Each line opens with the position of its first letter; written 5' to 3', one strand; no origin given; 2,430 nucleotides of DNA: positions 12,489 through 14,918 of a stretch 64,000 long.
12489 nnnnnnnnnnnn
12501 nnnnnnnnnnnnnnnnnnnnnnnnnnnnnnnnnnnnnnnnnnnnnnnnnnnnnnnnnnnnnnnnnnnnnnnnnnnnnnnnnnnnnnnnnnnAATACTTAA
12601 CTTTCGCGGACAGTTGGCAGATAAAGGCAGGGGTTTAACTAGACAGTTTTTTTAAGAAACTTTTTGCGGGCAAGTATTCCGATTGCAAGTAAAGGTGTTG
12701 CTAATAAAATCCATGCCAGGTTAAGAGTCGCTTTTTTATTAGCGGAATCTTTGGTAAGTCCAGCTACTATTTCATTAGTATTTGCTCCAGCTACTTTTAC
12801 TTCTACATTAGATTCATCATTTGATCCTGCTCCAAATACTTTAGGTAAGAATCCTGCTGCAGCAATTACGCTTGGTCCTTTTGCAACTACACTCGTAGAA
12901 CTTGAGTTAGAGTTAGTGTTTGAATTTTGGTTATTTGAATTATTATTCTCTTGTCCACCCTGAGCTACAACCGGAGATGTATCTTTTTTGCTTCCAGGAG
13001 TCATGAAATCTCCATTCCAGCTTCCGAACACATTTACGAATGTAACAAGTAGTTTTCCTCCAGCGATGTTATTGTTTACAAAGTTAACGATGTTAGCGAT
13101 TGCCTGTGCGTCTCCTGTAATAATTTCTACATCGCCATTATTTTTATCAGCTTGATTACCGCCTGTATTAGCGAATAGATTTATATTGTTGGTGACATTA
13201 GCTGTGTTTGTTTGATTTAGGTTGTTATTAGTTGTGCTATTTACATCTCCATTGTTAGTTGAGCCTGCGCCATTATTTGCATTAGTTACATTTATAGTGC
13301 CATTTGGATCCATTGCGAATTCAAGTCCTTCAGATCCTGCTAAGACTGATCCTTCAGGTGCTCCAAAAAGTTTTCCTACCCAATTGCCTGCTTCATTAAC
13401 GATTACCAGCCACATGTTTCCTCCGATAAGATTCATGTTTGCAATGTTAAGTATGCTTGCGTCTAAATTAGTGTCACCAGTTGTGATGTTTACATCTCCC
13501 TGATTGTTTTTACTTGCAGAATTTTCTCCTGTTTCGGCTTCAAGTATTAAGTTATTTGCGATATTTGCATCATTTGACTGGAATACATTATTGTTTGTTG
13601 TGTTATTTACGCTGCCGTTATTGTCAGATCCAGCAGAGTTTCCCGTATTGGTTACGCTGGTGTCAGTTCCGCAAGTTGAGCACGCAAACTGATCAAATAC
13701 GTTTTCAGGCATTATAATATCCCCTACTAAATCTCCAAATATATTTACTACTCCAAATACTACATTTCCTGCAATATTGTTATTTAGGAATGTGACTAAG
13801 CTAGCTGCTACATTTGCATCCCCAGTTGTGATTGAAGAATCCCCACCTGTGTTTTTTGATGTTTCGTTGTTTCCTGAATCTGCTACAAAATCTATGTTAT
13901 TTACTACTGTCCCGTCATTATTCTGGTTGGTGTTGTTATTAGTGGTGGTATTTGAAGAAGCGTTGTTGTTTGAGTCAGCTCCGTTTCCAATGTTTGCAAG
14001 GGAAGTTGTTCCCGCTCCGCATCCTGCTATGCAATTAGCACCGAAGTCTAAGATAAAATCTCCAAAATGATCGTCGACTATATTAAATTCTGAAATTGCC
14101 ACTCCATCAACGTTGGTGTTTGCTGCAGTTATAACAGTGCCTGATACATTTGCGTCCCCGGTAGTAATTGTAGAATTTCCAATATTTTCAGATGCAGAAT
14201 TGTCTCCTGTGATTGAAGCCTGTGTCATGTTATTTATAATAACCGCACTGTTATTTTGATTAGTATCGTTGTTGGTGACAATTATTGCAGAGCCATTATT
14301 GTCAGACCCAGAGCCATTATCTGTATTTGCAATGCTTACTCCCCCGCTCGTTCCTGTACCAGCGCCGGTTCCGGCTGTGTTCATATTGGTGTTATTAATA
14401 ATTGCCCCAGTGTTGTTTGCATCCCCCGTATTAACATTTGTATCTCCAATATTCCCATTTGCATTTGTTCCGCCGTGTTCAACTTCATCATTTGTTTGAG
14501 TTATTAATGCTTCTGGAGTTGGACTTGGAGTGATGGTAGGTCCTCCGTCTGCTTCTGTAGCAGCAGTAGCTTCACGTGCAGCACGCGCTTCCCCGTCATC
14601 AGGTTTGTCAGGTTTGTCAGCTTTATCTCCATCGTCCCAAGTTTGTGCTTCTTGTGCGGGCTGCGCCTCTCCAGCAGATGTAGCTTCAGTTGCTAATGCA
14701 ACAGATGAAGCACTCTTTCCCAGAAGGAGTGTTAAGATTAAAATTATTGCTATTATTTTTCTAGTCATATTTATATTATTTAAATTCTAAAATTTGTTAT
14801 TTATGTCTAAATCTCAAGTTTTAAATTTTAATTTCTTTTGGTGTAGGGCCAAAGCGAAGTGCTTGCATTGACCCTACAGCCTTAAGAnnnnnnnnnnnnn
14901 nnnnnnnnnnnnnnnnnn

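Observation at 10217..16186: Sortase locus with an LPVTG-anchored substrate and a paralogous family of Asn/Gly/Thr/Asp-rich repeat surface proteins of unrecognised type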

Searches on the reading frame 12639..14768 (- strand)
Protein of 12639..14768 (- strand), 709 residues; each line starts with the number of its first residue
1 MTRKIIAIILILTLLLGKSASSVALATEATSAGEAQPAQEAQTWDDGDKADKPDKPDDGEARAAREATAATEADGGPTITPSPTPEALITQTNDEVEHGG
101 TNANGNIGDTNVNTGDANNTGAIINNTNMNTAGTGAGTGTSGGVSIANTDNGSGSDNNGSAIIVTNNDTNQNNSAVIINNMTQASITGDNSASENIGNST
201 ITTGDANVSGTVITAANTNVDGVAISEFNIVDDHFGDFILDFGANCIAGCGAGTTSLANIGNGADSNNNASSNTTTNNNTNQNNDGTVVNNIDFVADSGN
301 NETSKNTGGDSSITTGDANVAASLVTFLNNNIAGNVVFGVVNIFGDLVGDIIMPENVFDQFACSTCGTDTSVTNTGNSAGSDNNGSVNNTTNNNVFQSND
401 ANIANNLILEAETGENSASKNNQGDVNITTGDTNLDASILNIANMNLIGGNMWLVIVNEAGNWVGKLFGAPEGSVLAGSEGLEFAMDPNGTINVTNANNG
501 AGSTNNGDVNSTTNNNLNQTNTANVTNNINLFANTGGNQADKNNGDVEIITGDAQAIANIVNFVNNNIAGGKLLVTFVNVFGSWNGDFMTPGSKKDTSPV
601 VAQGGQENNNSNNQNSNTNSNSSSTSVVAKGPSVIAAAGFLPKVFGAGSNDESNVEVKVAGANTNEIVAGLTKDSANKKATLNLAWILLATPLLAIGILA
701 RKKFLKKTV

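Call 3: search_protein_families(library=pfam, proteins=[window:12639-14768:-], max_evalue=1)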
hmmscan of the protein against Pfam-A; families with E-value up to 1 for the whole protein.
window:12639-14768:- (709 aa): 0 families

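Call 4: search_protein_families(library=ncbifam, proteins=[window:12639-14768:-], max_evalue=1)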
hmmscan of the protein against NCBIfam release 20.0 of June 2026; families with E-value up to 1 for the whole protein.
window:12639-14768:- (709 aa): 0 families

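Call 44: find_homologous_proteins(query=window:12639-14768:-, max_evalue=1e-10)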
Query window:12639-14768:- (709 aa): 656 proteins with E <= 1e-10 among 8000 candidates; the best 120 are listed.
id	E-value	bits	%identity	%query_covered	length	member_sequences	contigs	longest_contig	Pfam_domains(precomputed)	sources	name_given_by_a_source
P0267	0.0e+0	1298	89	100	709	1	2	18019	-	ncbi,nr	ncbi:MAG: hypothetical protein KBD51_03630 [Candidatus Levybacteria bacterium]|nr:hypothetical prote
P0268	0.0e+0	1277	87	100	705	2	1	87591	-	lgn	-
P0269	0.0e+0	1211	87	95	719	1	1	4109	-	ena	-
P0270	0.0e+0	1189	83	100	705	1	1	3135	-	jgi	-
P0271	0.0e+0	1157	81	100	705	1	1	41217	-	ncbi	-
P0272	0.0e+0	1134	80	100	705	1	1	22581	-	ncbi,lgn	-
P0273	2.4e-291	986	70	100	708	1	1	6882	-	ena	-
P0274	2.1e-271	920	68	98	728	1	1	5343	-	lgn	-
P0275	2.9e-257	874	64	99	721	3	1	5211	-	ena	-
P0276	1.7e-250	851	63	100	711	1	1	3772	-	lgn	-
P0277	2.6e-247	841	64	97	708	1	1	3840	-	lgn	-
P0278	8.0e-245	833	64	100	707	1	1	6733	-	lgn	-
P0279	1.2e-233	796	60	99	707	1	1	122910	-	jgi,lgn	-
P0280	3.9e-228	777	58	100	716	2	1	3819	-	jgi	jgi:hypothetical protein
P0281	1.3e-199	683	54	97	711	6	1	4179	-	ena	-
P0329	7.3e-154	532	46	91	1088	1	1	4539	-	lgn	-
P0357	5.8e-149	516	48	88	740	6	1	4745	PF22251.2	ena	-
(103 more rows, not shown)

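Call 46: search_protein_families(library=pfam, proteins=[P0357, P0329], max_evalue=1)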
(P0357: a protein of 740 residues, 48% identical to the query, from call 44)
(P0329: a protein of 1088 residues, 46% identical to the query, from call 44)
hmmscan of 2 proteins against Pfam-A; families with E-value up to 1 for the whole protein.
P0357 (740 aa): 1 family
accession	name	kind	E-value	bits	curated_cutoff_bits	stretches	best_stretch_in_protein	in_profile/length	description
PF22251.1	PFF1_TM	-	2.1e-05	24.6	32.3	1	580-721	102-250/300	Vacuolar membrane protease, transmembrane domain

P0329 (1088 aa): 0 families

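Call 66: predict_structure(alignment_id=A3)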
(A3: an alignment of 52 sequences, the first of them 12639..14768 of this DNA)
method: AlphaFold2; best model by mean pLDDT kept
length: 709 residues; sequences in the alignment: 52
mean_pLDDT: 58.4   pTM: 0.45
mean pLDDT of the five models: 58.4, 55.0, 54.4, 51.0, 46.2
residues with pLDDT >= 90: 72; 70-90: 161; 50-70: 231; < 50: 245
segments of 3 or more residues with pLDDT < 50: 18-97, 129-145, 221-223, 243-253, 362-370, 461-463, 470-492, 593-679
pLDDT, mean of each block of 10 residues (from residue 1): 65 60 36 31 32 34 28 29 31 44 89 83 59 28 50 58 52 71 86 92 86 65 55 66 39 51 67 60 74 90 90 91 75 58 68 60 40 60 59 63 84 90 89 81 62 59 49 26 26 56 64 61 83 92 92 85 66 63 65 40 26 24 25 25 26 27 38 40 68 81 62
secondary structure, 60 per line:
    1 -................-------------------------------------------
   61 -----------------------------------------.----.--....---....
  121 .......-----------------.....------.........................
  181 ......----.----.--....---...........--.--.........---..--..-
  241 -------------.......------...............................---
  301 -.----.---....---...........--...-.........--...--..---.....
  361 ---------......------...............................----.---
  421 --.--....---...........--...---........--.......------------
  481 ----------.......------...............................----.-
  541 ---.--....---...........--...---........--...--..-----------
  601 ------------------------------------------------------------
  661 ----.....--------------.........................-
elements in order (helices of 4 or more, strands of 3 or more residues): H2-17 E110-113 E117-127 E145-149 E156-186 E199-202 E206-216 E222-230 E254-260 E267-297 E311-314 E318-328 E331-333 E335-343 E346-348 H356-360 E370-375 E382-412 E426-429 E433-443 E446-448 E452-459 E462-468 E491-497 E504-534 E547-550 E554-564 E567-569 E573-580 E583-585 H665-669 H684-708
